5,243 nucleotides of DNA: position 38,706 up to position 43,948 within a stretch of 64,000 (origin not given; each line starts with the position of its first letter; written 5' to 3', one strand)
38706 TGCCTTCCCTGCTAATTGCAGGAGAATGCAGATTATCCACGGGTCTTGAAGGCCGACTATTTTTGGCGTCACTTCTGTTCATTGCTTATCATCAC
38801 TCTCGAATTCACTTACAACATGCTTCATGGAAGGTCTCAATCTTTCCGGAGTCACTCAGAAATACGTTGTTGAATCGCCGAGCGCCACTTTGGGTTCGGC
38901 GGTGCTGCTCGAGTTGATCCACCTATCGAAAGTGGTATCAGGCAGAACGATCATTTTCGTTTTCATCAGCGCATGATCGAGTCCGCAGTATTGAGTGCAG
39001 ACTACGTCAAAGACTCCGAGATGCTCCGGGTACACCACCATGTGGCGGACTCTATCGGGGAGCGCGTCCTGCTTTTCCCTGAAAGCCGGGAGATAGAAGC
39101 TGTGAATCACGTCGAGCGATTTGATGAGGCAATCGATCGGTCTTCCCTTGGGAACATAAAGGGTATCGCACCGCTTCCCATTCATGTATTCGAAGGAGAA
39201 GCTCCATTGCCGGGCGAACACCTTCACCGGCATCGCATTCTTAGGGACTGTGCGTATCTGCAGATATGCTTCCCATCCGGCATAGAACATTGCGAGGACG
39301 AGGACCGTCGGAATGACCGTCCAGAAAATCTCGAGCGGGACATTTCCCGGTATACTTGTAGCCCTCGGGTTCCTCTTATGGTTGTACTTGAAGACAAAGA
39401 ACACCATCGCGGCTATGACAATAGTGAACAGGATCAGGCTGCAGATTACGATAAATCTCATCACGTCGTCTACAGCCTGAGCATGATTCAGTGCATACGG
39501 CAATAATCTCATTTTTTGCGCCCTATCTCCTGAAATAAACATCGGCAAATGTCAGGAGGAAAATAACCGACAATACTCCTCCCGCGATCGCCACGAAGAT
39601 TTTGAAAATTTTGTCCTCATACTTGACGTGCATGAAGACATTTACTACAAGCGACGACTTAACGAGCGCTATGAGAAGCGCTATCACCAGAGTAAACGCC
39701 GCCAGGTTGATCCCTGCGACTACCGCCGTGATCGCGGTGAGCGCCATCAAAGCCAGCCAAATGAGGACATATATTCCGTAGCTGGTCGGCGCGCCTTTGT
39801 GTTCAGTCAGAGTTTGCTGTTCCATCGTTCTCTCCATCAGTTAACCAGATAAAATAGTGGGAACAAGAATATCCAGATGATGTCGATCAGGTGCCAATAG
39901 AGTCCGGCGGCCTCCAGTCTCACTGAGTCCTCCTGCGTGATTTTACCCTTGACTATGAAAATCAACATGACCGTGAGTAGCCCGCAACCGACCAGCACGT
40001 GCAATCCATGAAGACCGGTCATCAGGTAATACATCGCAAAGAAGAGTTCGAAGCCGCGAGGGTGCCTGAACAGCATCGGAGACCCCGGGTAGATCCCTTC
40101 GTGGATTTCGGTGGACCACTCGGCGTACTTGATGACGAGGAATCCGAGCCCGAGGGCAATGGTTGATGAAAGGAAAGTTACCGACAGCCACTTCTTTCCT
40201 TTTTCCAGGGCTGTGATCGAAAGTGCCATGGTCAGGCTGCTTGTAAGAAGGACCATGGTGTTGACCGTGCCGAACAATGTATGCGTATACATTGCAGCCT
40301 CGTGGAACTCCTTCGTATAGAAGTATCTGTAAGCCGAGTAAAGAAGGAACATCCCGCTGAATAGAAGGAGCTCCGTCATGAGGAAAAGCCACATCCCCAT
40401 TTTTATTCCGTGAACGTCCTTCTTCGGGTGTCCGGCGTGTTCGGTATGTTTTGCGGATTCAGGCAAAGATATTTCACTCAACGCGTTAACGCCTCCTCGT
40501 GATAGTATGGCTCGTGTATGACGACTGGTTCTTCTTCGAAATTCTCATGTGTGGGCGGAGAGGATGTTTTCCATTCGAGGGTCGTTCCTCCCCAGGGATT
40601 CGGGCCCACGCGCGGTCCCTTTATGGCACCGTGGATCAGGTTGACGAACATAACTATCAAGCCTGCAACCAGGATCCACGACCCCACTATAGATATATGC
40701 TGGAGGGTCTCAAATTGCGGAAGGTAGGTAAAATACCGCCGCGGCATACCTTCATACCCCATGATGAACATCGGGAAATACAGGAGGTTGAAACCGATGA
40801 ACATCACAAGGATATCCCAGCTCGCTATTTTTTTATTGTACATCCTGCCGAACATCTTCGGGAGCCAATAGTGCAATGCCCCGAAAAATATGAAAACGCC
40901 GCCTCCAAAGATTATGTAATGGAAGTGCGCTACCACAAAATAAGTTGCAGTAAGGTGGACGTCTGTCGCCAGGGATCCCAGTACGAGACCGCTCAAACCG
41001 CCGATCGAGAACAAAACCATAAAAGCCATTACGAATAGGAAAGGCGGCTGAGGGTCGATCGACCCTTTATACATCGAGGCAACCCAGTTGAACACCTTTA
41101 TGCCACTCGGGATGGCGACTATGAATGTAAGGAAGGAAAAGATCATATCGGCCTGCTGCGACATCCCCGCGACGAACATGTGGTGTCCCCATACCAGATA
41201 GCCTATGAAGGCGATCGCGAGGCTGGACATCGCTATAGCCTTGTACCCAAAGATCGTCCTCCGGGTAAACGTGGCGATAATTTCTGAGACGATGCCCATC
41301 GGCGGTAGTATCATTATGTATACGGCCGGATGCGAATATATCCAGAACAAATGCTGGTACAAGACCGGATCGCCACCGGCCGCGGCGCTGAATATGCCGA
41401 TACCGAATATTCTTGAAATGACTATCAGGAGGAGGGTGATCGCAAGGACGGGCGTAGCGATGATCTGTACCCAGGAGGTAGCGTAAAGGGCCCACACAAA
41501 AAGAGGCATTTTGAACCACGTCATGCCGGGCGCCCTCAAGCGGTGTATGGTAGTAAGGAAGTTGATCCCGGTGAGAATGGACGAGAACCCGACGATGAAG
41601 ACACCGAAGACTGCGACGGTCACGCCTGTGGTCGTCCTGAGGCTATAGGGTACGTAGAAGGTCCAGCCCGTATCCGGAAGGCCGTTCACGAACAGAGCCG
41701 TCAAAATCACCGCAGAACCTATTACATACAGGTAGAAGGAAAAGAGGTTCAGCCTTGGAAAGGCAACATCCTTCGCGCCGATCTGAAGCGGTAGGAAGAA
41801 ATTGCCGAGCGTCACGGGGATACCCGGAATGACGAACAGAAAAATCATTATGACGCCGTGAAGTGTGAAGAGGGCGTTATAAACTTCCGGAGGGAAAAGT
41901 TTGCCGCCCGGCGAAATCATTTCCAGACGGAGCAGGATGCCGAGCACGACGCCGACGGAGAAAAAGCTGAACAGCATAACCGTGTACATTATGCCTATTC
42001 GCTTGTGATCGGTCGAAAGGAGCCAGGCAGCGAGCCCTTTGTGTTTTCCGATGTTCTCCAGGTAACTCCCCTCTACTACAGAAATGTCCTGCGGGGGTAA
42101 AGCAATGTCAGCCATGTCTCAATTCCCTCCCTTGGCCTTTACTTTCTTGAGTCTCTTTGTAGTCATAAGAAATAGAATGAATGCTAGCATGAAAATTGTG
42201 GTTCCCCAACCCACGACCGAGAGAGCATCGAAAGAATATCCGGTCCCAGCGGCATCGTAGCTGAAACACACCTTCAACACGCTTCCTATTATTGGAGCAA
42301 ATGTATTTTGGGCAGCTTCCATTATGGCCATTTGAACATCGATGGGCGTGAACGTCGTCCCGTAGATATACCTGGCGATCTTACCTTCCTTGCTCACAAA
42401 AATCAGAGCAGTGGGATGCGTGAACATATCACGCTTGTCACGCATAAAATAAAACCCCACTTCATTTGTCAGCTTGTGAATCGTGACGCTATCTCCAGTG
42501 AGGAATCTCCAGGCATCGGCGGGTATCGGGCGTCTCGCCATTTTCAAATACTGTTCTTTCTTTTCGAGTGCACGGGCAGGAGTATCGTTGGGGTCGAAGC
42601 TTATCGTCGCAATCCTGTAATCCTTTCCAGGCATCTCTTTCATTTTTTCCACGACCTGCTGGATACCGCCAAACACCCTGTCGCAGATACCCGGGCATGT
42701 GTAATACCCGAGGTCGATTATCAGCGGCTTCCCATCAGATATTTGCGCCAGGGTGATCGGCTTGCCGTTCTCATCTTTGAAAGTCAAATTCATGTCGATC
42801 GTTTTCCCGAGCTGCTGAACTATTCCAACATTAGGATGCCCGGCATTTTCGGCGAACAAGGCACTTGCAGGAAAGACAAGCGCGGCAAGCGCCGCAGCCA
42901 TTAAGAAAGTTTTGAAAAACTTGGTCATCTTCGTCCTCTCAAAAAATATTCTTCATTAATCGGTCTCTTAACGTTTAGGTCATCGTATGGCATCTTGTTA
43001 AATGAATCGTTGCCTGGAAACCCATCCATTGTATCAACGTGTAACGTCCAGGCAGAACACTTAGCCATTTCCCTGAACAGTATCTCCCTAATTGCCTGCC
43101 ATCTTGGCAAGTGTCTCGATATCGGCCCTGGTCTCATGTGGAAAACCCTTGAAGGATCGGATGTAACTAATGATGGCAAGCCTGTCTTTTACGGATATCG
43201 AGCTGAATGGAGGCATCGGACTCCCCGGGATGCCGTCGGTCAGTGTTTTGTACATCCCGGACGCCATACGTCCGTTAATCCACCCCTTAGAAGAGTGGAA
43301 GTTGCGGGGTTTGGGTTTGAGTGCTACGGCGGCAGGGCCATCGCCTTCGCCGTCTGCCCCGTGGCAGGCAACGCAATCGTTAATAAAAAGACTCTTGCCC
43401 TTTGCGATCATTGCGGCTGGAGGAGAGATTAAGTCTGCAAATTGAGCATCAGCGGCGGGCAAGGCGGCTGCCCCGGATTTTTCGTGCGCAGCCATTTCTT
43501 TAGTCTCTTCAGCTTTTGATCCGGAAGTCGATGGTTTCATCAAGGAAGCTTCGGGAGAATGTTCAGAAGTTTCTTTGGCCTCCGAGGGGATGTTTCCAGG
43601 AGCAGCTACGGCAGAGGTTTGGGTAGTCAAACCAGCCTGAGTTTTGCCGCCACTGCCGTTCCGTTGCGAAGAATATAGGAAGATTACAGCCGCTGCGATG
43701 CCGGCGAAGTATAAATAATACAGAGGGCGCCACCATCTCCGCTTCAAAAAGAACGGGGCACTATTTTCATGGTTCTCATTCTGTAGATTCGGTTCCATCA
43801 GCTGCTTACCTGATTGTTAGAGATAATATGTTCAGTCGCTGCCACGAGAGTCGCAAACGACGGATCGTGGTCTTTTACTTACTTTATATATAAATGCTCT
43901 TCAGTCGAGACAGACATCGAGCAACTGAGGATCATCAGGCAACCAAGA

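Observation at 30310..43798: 13.5-kb respiratory island assembling a complete outer-membrane-to-oxygen electron path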

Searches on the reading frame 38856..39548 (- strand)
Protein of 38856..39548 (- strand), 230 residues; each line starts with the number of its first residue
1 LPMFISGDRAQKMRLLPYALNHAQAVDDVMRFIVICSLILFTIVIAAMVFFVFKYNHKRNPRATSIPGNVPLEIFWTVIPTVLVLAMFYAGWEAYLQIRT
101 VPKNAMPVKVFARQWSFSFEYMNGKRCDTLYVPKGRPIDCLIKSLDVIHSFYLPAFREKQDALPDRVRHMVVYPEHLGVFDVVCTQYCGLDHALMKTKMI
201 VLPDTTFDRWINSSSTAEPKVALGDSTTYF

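Call 3: search_protein_families(library=pfam, proteins=[window:38856-39548:-], max_evalue=0.01)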
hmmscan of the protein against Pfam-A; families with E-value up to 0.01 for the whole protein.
window:38856-39548:- (230 aa): 3 families
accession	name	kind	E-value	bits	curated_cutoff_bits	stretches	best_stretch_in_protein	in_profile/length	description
PF00116.26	COX2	-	2.4e-13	50.5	22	1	130-196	48-114/120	Cytochrome C oxidase subunit II, periplasmic domain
PF02790.20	COX2_TM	-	4.6e-08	33.6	22.8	1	22-86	15-80/88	Cytochrome C oxidase subunit II, transmembrane domain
PF00528.27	BPD_transp_1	-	0.002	18.3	26.4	1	20-97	10-71/184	Binding-protein-dependent transport system inner membrane component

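Call 8: search_protein_families(library=ncbifam, proteins=[window:38856-39548:-], max_evalue=0.01)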
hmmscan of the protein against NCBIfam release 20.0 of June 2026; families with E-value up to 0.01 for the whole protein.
window:38856-39548:- (230 aa): 6 families
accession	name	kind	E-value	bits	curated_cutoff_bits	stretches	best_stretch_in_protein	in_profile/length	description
TIGR02866.1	CoxB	equivalog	1.1e-46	159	147.7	1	23-212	6-202/202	cytochrome c oxidase subunit II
NF050117.1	aa3_CtaC_Actin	exception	1.5e-32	112.8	250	1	21-212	32-243/244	aa3-type cytochrome oxidase subunit II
TIGR01432.1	QOXA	equivalog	9.4e-17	61.1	240.95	1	28-212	31-224/227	cytochrome aa3 quinol oxidase subunit II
TIGR01433.1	CyoA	equivalog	3.4e-12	46.2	266.2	1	33-213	35-224/226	ubiquinol oxidase subunit II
NF007816.0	PRK10525.1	equivalog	7.7e-08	31.8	511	1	38-215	50-239/318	cytochrome o ubiquinol oxidase subunit II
TIGR04246.1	nitrous_NosZ_Gp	equivalog_domain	0.0011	17.4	625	1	143-203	518-578/578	Sec-dependent nitrous-oxide reductase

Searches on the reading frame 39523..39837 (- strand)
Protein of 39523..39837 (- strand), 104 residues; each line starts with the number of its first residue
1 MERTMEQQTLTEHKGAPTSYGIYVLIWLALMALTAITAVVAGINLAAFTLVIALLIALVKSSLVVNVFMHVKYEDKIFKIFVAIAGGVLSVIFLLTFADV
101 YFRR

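Call 3: search_protein_families(library=pfam, proteins=[window:39523-39837:-], max_evalue=0.01)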
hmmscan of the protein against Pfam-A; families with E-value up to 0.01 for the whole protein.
window:39523-39837:- (104 aa): 1 family
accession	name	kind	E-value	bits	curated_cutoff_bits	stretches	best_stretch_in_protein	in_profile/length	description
PF03626.19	COX4_pro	-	4.8e-12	46.5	28.9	1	24-93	1-71/72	Prokaryotic Cytochrome C oxidase subunit IV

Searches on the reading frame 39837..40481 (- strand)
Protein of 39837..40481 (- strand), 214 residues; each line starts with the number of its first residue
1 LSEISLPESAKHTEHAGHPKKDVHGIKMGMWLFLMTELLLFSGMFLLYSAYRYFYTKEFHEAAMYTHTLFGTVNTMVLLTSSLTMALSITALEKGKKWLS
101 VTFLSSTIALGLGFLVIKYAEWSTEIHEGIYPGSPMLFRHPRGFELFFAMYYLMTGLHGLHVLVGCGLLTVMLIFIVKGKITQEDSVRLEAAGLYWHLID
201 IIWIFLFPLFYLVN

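Call 3: search_protein_families(library=pfam, proteins=[window:39837-40481:-], max_evalue=0.01)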
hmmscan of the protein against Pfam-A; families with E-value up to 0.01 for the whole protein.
window:39837-40481:- (214 aa): 1 family
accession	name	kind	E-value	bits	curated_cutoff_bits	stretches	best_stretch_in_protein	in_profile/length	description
PF00510.24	COX3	-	1.1e-20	75.1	23.8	1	15-212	65-255/258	Cytochrome c oxidase subunit III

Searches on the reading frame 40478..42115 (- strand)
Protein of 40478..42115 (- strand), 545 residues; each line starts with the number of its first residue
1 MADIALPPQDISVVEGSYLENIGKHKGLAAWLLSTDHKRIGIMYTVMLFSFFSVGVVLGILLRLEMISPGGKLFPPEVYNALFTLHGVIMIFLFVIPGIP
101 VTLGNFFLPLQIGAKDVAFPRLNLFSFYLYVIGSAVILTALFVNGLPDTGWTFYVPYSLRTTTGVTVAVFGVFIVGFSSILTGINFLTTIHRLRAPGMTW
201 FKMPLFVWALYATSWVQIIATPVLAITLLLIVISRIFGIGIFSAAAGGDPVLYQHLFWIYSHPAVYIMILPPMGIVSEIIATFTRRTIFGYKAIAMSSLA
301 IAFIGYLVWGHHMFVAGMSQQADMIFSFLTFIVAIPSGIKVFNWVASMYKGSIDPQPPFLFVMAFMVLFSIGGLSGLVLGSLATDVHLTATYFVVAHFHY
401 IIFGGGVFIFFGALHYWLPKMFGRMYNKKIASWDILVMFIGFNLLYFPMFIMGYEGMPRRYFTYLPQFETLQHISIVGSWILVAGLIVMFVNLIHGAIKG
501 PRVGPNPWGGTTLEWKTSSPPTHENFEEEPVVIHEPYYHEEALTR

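Call 3: search_protein_families(library=pfam, proteins=[window:40478-42115:-], max_evalue=0.01)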
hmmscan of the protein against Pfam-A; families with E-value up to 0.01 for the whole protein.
window:40478-42115:- (545 aa): 1 family
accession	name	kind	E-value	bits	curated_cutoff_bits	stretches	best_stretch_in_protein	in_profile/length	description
PF00115.25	COX1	-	2e-146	488.7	34.8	1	39-481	1-436/436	Cytochrome C and Quinol oxidase polypeptide I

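Call 8: search_protein_families(library=ncbifam, proteins=[window:40478-42115:-], max_evalue=0.01)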
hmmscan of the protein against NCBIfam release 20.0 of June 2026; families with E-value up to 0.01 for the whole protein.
window:40478-42115:- (545 aa): 6 families
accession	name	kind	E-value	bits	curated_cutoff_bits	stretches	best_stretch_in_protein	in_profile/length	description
TIGR02891.1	CtaD_CoxA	equivalog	7e-199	661.6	670.75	1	31-532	1-504/504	cytochrome c oxidase subunit I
NF050116.1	cyt_aa3_Actin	exception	1.5e-149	499.2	880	1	31-532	2-507/522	aa3-type cytochrome oxidase subunit I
TIGR02882.1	QoxB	equivalog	1.7e-139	466.2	1015.5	1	29-535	42-553/643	cytochrome aa3 quinol oxidase subunit I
TIGR02843.1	CyoB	equivalog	2.1e-133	446.1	1020.35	1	30-540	46-565/646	cytochrome o ubiquinol oxidase subunit I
NF011592.0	PRK15017.1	equivalog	1.5e-112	377.5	1271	1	23-533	39-559/663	cytochrome o ubiquinol oxidase subunit I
NF041075.1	quin_ox_SoxB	equivalog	4.6e-20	72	700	1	61-497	21-454/468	proton pump complex quinol oxidase subunit SoxB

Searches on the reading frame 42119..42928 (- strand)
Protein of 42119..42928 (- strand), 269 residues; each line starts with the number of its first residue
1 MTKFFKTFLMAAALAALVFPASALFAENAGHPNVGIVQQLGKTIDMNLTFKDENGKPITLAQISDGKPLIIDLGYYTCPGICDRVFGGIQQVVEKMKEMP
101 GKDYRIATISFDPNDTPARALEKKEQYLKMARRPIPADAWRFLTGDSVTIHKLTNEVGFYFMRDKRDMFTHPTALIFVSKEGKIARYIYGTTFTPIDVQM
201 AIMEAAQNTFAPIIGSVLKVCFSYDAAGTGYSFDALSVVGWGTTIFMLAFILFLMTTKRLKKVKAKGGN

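Call 4: search_protein_families(library=pfam, proteins=[window:42119-42928:-], max_evalue=0.01)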
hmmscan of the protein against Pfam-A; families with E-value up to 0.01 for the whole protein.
window:42119-42928:- (269 aa): 1 family
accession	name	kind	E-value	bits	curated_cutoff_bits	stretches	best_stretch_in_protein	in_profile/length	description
PF02630.20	SCO1-SenC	-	3.2e-10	40.5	22.8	1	49-183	5-133/134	SCO1/SenC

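Call 8: search_protein_families(library=ncbifam, proteins=[window:42119-42928:-], max_evalue=0.01)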
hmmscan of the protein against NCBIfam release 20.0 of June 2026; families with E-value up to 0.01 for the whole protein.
window:42119-42928:- (269 aa): 0 families

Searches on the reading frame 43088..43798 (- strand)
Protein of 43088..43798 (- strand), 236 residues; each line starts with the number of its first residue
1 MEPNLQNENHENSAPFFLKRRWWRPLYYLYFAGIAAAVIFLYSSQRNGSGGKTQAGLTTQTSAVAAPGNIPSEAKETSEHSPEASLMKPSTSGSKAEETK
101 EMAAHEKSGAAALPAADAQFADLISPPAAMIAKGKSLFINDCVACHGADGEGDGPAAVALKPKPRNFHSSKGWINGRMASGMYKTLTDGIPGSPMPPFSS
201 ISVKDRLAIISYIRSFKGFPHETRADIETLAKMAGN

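Call 4: search_protein_families(library=pfam, proteins=[window:43088-43798:-], max_evalue=0.01)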
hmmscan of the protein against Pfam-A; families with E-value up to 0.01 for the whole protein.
window:43088-43798:- (236 aa): 2 families
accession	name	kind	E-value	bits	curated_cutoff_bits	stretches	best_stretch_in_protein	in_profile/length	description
PF00034.26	Cytochrom_C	-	2.4e-15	58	21.3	1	131-215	1-88/90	Cytochrome c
PF13442.11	Cytochrome_CBB3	-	3e-09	37.5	27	1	130-213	2-68/68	Cytochrome C oxidase, cbb3-type, subunit III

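Call 8: search_protein_families(library=ncbifam, proteins=[window:43088-43798:-], max_evalue=0.01)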
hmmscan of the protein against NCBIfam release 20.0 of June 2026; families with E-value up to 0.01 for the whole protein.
window:43088-43798:- (236 aa): 5 families
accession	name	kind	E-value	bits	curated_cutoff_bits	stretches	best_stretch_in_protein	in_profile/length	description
NF033864.1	cytochrome579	equivalog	2.8e-11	43.5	280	1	125-194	43-113/179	cytochrome 579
NF011054.0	PRK14486.1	equivalog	2.6e-08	33.7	447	1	123-217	207-291/294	putative bifunctional cbb3-type cytochrome c oxidase subunit II/cytochrome c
NF050122.1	bc1_QcrC_actin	exception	1.6e-06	27.7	200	1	126-158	36-70/253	cytochrome bc1 complex diheme cytochrome c subunit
TIGR00782.1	ccoP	equivalog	1.1e-05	25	179.95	1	125-213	197-278/285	cytochrome-c oxidase, cbb3-type subunit III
TIGR03872.1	cytochrome_MoxG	equivalog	0.00012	22.3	147.8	1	128-218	41-123/133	cytochrome c(L), periplasmic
